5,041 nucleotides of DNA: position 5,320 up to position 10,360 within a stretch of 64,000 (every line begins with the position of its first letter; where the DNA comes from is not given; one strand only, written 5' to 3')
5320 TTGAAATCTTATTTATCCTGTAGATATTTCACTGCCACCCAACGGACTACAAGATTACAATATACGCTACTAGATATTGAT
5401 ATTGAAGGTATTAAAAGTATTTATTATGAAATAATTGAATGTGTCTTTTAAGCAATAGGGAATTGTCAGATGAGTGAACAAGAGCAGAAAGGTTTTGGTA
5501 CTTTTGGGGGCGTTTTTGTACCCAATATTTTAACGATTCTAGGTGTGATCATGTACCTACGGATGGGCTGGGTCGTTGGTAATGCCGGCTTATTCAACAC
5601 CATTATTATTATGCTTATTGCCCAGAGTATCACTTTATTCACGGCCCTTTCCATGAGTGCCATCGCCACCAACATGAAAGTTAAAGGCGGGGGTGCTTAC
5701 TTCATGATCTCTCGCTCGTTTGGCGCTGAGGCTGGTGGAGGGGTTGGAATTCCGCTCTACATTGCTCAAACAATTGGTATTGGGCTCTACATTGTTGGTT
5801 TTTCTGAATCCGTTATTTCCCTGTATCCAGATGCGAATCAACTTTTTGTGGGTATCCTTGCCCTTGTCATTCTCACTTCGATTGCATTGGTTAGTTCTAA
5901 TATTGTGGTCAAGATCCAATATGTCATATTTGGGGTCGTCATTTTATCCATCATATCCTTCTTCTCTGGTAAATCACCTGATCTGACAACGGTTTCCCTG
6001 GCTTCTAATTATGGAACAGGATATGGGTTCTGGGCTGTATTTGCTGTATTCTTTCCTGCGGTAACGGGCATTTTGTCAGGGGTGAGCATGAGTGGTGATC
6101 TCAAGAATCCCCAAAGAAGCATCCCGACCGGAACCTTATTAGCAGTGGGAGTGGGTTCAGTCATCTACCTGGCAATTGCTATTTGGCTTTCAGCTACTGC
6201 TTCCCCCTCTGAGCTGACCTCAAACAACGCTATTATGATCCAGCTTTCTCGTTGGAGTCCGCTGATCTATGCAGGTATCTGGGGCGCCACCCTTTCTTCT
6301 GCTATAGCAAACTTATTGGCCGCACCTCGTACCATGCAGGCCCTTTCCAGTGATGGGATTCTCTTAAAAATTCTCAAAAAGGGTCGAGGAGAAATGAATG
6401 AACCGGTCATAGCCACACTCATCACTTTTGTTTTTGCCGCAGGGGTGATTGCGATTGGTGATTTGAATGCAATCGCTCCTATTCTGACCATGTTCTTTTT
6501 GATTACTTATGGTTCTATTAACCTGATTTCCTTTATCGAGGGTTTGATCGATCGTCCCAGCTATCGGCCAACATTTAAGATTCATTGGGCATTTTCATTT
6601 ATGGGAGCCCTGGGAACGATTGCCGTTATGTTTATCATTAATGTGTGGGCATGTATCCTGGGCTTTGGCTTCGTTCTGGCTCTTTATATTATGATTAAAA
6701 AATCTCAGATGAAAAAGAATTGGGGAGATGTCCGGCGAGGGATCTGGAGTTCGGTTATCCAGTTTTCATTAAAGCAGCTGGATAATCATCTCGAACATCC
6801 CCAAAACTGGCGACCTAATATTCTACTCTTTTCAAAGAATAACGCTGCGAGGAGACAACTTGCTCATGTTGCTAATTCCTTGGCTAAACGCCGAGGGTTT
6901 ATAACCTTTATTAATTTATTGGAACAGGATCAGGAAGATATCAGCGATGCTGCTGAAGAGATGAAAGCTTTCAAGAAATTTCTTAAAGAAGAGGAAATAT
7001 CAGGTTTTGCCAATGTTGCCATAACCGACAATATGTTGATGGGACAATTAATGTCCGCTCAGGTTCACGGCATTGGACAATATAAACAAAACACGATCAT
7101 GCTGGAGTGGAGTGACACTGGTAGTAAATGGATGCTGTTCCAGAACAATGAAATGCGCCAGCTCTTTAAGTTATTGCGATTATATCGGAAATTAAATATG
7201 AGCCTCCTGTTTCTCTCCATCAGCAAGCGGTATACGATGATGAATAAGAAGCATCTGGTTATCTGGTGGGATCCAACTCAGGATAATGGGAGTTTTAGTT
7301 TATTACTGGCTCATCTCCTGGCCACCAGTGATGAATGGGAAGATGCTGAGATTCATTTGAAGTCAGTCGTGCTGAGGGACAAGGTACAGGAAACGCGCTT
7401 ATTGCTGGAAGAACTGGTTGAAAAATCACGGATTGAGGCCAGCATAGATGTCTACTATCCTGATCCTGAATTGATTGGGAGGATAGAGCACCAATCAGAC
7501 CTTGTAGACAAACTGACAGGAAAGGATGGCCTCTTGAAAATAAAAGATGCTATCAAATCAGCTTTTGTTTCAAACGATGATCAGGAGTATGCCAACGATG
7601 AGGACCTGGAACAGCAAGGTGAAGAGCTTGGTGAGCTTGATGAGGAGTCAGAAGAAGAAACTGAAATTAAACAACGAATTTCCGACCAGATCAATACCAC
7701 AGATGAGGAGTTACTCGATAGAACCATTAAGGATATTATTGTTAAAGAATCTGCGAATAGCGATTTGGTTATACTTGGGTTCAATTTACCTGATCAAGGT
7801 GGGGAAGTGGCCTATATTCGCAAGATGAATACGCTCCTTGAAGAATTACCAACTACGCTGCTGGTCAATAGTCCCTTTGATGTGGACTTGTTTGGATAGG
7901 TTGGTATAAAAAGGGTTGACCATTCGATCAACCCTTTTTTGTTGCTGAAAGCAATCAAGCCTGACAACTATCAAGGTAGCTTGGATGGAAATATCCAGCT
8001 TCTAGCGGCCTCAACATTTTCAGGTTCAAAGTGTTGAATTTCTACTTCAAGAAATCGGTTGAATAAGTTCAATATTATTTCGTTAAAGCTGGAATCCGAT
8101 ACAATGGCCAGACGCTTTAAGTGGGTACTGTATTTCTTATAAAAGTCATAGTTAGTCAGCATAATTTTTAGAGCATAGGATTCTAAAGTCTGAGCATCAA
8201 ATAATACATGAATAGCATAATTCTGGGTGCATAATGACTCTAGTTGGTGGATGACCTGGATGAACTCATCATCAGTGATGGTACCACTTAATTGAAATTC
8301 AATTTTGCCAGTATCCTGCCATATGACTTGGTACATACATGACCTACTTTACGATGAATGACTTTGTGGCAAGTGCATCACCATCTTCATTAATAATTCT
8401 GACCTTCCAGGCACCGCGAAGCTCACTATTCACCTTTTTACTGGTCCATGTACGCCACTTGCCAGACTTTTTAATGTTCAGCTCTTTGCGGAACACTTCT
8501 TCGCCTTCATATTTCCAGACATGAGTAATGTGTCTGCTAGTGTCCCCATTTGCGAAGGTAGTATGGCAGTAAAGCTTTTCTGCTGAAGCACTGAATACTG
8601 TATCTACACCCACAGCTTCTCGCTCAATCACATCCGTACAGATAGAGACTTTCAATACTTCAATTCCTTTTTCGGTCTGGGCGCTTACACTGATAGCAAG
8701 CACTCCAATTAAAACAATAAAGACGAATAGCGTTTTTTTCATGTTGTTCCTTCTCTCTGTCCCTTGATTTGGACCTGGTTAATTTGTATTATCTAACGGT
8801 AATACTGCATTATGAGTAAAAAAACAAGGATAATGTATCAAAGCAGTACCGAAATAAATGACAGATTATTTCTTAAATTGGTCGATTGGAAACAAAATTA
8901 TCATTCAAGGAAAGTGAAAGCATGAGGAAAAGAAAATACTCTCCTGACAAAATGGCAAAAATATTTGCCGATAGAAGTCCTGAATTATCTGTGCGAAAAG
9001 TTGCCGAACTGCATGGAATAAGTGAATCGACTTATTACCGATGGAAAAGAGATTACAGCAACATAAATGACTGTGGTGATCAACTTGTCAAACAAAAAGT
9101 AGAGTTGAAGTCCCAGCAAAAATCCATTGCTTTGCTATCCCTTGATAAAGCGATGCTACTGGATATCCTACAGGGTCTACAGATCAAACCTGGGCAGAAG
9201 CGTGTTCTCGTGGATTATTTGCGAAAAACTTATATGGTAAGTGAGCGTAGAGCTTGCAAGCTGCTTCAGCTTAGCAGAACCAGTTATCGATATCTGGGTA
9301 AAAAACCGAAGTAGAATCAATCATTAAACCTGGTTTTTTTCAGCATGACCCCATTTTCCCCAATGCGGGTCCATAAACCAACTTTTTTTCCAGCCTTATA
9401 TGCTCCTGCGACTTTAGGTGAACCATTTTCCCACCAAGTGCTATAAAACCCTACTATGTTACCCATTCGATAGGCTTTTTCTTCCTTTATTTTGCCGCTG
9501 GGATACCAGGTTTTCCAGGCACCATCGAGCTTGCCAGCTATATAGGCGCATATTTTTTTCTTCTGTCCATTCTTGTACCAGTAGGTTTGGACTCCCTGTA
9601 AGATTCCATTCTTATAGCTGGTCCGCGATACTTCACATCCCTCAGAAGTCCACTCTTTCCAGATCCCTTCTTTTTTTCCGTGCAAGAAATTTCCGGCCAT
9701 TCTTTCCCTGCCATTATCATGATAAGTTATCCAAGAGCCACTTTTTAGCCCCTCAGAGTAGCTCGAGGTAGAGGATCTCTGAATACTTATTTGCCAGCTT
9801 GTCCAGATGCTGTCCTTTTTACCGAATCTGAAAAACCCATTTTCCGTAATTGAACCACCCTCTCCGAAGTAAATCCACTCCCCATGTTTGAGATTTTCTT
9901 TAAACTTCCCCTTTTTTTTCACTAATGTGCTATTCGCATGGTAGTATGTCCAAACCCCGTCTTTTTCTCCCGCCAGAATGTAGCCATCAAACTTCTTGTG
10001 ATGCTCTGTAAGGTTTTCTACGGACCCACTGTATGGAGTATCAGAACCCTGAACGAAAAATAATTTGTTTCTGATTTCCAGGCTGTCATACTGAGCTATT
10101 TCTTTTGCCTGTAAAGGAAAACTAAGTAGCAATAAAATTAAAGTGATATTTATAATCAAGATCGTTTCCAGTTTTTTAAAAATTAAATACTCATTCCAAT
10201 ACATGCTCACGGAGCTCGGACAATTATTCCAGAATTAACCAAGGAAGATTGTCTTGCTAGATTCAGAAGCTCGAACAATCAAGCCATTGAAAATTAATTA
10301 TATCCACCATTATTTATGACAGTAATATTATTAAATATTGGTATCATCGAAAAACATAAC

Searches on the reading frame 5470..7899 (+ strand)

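Call 18: search_protein_families(library=ncbifam, proteins=[window:5470-7899:+])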
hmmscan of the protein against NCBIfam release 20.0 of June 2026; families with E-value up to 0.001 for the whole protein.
window:5470-7899:+ (809 aa): 3 families
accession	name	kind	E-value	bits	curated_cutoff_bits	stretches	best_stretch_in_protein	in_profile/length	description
TIGR00930.1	2a30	subfamily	2.6e-138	462.8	953.4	1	4-799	73-924/936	K-Cl cotransporter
TIGR00909.1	2A0306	subfamily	8.9e-13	47.9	556.8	1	19-390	14-404/429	amino acid transporter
TIGR00906.1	2A0303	subfamily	7.8e-09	34.4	681.7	1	177-349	234-418/602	cationic amino acid transport permease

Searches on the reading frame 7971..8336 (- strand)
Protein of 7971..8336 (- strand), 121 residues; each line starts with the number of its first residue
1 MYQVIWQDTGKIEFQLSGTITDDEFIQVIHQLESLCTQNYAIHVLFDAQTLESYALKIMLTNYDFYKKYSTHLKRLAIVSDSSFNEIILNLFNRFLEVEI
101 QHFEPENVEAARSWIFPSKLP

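Call 83: search_protein_families(library=pfam, proteins=[window:7971-8336:-], max_evalue=0.00001)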
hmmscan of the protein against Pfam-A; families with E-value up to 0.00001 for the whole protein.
window:7971-8336:- (121 aa): 1 family
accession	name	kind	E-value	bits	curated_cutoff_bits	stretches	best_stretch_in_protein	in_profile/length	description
PF11964.13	SpoIIAA-like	-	1.4e-17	64.7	25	1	12-115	2-105/106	SpoIIAA-like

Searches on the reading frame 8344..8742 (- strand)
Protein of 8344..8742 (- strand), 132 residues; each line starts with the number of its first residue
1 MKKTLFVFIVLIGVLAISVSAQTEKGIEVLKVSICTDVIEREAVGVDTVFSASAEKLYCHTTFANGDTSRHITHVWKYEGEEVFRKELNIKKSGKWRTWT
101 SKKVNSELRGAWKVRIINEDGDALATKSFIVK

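Call 83: search_protein_families(library=pfam, proteins=[window:8344-8742:-], max_evalue=0.00001)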
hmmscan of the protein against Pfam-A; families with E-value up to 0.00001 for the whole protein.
window:8344-8742:- (132 aa): 1 family
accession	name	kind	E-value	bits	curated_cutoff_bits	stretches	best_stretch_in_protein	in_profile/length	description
PF11141.13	DUF2914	-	2.4e-17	62.8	23.6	1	71-130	3-61/62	Protein of unknown function (DUF2914)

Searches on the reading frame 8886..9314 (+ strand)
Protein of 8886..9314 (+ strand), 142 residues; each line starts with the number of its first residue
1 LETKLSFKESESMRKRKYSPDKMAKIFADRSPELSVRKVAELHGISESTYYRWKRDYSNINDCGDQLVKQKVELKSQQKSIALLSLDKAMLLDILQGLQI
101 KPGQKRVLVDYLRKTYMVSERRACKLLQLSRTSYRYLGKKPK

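Call 83: search_protein_families(library=pfam, proteins=[window:8886-9314:+], max_evalue=0.00001)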
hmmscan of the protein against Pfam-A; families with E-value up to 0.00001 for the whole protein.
window:8886-9314:+ (142 aa): 4 families
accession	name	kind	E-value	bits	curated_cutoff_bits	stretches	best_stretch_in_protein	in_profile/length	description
PF01527.26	HTH_Tnp_1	-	5.6e-10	39.7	24.1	1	13-83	1-69/75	Transposase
PF13384.12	HTH_23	-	1.7e-08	34.4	24.6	1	34-58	18-42/50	Homeodomain-like domain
PF13518.12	HTH_28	-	2.1e-06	28.2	25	0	35-57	14-36/52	Helix-turn-helix domain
PF13022.12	HTH_Tnp_1_2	-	4.3e-06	27.3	27.9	0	22-68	14-64/122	Helix-turn-helix of insertion element transposase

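Call 87: find_homologous_proteins(query=window:8922-9311:+, max_evalue=0.00001)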
Query seq(130 aa) (130 aa): 2 proteins with E <= 0.00001 among 7 candidates.
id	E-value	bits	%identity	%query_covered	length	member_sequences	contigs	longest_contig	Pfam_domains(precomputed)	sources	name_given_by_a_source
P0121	2.9e-77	274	100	100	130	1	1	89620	PF13384.13,PF01527.27,PF13518.13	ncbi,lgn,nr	ncbi:MAG: transposase [Candidatus Marinimicrobia bacterium]|nr:transposase [Candidatus Neomarinimicr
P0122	1.8e-7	49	34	95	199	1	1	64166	PF13384.13,PF13551.13,PF01527.27,PF13518.13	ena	-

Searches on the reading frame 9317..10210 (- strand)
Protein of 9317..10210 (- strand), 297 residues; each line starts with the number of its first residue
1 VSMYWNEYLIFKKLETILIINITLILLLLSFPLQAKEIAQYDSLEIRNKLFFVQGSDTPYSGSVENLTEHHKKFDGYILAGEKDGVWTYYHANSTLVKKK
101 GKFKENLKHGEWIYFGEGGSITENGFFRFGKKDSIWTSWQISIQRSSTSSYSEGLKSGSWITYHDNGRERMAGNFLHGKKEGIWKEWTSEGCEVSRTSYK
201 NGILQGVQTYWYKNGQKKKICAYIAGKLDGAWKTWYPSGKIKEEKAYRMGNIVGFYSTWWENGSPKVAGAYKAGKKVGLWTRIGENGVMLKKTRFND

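Call 83: search_protein_families(library=pfam, proteins=[window:9317-10210:-], max_evalue=0.00001)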
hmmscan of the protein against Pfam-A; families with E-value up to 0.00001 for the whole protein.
window:9317-10210:- (297 aa): 1 family
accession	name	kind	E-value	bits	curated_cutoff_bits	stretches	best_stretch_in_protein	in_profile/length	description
PF07661.19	MORN_2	-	1.2e-11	43.8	29.6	0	228-245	1-18/22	MORN repeat variant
